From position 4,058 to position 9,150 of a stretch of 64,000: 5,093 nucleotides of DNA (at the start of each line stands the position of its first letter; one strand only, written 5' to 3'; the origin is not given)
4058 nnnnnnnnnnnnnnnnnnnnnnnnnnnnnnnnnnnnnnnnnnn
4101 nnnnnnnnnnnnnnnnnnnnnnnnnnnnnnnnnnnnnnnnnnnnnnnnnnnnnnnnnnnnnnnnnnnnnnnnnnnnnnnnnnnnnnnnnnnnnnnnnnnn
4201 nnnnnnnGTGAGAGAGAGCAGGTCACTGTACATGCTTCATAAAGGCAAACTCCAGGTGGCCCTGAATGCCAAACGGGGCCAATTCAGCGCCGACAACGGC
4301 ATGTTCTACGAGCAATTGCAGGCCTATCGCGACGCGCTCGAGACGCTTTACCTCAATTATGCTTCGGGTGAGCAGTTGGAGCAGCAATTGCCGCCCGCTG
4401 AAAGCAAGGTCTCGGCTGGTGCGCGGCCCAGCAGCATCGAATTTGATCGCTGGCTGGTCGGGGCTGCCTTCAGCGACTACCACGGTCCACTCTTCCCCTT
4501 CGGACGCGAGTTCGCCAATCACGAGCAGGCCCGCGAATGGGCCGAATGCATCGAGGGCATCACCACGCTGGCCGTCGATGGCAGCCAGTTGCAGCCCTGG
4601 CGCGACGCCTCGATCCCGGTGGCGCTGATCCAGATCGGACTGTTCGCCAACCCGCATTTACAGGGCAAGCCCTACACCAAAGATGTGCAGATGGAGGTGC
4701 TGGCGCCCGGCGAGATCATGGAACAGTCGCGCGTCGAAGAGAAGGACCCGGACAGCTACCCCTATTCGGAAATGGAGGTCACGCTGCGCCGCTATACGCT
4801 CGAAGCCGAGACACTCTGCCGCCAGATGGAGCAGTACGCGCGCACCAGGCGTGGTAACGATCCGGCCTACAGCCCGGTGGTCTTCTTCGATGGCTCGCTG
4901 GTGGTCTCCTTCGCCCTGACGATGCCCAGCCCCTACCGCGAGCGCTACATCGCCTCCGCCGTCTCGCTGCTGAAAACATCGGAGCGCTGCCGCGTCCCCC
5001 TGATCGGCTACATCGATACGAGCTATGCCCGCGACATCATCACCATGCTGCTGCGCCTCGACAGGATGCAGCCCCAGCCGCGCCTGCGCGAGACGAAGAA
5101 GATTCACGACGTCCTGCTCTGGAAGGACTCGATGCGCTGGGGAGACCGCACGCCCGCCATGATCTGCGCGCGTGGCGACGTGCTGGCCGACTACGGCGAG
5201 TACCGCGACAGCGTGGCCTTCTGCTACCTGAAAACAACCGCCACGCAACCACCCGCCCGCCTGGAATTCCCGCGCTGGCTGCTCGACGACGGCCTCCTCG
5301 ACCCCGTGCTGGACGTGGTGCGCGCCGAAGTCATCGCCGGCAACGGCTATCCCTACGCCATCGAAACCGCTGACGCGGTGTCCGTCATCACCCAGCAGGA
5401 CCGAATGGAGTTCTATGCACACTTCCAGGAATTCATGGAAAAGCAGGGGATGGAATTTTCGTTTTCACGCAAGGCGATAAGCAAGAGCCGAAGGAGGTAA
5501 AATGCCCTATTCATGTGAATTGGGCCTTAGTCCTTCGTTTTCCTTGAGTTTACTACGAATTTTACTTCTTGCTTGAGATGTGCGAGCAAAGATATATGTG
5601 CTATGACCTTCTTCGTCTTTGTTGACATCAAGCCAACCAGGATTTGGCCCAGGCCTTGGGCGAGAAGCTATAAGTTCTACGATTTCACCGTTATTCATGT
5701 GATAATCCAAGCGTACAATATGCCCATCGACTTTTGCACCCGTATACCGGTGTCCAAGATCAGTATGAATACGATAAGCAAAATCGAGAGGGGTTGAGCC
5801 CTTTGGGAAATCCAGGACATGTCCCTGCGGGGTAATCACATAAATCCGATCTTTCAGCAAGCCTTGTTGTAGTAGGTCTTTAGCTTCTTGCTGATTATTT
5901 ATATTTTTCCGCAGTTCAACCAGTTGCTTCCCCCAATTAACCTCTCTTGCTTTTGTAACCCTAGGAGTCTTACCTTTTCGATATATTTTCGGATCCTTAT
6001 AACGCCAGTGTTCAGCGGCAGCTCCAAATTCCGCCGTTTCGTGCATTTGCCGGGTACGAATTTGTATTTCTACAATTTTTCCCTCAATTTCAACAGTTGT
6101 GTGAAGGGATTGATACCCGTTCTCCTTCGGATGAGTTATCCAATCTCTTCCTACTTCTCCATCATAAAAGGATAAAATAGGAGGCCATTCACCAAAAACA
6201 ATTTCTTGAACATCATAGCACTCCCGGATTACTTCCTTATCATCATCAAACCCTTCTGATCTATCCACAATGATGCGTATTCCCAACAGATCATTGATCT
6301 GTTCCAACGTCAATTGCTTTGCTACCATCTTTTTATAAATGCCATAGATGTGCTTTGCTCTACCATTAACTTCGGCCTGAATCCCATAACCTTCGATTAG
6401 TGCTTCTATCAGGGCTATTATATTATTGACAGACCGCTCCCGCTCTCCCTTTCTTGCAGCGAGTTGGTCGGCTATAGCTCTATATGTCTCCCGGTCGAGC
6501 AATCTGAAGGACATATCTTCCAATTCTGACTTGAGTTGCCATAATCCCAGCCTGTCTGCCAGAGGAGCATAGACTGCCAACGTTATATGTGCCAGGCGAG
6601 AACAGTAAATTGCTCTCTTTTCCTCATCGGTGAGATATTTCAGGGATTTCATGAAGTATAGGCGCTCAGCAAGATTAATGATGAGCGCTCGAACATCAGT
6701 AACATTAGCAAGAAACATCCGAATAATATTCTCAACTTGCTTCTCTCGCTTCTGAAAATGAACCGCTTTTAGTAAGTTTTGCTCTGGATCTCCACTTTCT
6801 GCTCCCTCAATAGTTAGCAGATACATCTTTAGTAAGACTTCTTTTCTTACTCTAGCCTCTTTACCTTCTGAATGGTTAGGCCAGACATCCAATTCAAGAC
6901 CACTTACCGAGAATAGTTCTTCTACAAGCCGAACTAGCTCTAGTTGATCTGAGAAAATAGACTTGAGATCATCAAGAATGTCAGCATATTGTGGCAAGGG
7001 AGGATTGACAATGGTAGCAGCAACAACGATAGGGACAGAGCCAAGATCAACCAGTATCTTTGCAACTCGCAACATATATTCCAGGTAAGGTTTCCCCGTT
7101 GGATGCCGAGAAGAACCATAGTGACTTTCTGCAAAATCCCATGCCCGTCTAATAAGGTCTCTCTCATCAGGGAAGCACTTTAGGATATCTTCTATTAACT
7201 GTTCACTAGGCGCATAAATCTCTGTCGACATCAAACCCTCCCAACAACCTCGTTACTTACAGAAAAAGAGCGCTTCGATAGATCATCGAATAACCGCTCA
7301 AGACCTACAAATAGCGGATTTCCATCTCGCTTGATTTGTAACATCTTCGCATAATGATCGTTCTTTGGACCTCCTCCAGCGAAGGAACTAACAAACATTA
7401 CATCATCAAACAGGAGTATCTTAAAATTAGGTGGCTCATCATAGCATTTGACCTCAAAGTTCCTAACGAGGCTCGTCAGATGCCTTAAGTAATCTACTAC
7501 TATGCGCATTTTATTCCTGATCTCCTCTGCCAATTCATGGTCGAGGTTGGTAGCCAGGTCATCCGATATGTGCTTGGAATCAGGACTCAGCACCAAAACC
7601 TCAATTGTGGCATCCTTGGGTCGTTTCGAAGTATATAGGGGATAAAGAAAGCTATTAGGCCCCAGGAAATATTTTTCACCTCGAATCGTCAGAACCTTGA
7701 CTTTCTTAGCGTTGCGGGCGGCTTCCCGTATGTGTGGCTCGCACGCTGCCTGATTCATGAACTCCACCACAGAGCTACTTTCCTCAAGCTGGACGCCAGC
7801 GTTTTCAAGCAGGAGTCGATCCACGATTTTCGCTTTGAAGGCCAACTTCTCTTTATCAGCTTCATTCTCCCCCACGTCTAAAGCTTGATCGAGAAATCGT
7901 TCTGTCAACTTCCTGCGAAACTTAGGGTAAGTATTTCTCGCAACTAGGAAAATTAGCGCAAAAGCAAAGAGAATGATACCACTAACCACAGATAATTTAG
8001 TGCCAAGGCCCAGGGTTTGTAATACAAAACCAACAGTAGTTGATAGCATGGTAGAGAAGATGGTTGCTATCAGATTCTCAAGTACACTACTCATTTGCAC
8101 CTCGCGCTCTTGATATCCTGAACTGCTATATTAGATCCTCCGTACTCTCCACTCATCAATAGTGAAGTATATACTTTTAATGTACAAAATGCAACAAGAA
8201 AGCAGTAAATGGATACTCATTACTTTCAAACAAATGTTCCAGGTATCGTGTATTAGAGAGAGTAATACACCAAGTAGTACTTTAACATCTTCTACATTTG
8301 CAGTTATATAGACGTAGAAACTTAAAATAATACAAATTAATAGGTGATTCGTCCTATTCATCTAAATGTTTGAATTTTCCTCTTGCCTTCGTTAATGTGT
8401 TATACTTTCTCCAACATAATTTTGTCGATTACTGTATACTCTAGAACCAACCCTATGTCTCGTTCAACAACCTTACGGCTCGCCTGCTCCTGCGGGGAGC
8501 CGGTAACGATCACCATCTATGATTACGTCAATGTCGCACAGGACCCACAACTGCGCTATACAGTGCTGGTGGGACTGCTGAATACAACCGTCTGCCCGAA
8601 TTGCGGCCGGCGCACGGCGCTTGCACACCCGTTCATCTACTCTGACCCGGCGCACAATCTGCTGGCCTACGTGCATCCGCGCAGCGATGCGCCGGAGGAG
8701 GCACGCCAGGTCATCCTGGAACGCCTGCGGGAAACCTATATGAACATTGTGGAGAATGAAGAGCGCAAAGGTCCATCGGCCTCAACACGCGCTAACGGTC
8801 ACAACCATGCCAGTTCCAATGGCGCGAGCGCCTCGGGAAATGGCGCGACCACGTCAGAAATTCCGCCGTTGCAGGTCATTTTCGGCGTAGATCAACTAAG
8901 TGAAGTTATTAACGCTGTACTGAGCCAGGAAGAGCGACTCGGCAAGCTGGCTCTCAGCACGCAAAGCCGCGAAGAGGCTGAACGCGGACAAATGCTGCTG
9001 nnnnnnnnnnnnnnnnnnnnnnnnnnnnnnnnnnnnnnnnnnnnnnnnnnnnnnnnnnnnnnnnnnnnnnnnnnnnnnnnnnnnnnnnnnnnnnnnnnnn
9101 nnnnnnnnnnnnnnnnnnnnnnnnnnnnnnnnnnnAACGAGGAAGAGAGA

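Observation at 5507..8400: AT-rich islet encoding a membrane protein translationally coupled to a short HD-Synth-TGS RSH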

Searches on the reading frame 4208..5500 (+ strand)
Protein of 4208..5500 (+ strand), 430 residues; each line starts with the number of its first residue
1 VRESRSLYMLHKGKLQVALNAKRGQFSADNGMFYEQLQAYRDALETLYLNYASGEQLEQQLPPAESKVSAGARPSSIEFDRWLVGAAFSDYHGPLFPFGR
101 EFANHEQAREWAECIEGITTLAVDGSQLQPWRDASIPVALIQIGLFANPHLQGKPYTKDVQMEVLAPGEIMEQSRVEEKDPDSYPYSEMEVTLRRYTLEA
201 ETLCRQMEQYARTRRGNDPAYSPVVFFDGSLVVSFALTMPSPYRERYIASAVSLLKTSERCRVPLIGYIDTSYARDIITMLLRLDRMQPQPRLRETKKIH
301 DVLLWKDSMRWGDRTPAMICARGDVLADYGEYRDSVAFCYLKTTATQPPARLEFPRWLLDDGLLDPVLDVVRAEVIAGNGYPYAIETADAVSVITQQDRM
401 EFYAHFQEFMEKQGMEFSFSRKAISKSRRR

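Call 4: search_protein_families(library=pfam, proteins=[window:4208-5500:+], max_evalue=0.01)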
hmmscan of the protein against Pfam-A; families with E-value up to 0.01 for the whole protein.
window:4208-5500:+ (430 aa): 1 family
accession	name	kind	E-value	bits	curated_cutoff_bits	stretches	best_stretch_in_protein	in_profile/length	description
PF09376.16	NurA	-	9.3e-35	120.8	21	1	119-394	2-254/254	NurA domain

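Call 74: find_related_loci(query=A5, collection=metagenome_contigs, flank=6000)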
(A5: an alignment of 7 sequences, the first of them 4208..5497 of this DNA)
Query A5 (430 aa) in metagenome_contigs; peptide patterns used: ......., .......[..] (x = any residue, [..] = any of these).
354 stretches matched a pattern; 186 encode a relative of the query (tblastn E <= 1e-3); the best 80 are kept; 80 distinct loci.
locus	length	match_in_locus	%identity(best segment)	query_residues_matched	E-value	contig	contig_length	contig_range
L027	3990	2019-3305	96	2-430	0e+0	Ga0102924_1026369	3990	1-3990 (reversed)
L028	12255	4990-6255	84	9-430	0e+0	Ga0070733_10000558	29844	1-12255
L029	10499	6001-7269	84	8-430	0e+0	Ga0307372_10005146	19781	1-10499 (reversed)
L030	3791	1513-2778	83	9-430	0e+0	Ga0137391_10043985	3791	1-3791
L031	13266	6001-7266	83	9-430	0e+0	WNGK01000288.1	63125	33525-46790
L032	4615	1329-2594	83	9-430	0e+0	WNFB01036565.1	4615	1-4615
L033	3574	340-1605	83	9-430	0e+0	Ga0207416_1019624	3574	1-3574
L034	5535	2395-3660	82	9-430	0e+0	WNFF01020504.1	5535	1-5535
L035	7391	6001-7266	81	9-430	0e+0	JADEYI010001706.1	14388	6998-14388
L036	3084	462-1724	78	9-430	0e+0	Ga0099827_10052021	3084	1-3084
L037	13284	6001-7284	78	3-430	0e+0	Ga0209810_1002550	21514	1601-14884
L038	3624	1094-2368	79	9-430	0e+0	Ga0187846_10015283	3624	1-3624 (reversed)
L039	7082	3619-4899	77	2-430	0e+0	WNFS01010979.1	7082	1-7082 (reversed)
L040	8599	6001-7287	77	2-430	0e+0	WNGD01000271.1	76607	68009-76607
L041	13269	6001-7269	78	8-430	0e+0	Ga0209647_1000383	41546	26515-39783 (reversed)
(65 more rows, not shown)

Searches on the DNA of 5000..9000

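Call 70: search_rna_families(source=window, start=5000, end=9000, threshold=evalue, max_evalue=1)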
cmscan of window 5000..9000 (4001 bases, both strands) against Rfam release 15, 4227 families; matches with E-value up to 1: 0.
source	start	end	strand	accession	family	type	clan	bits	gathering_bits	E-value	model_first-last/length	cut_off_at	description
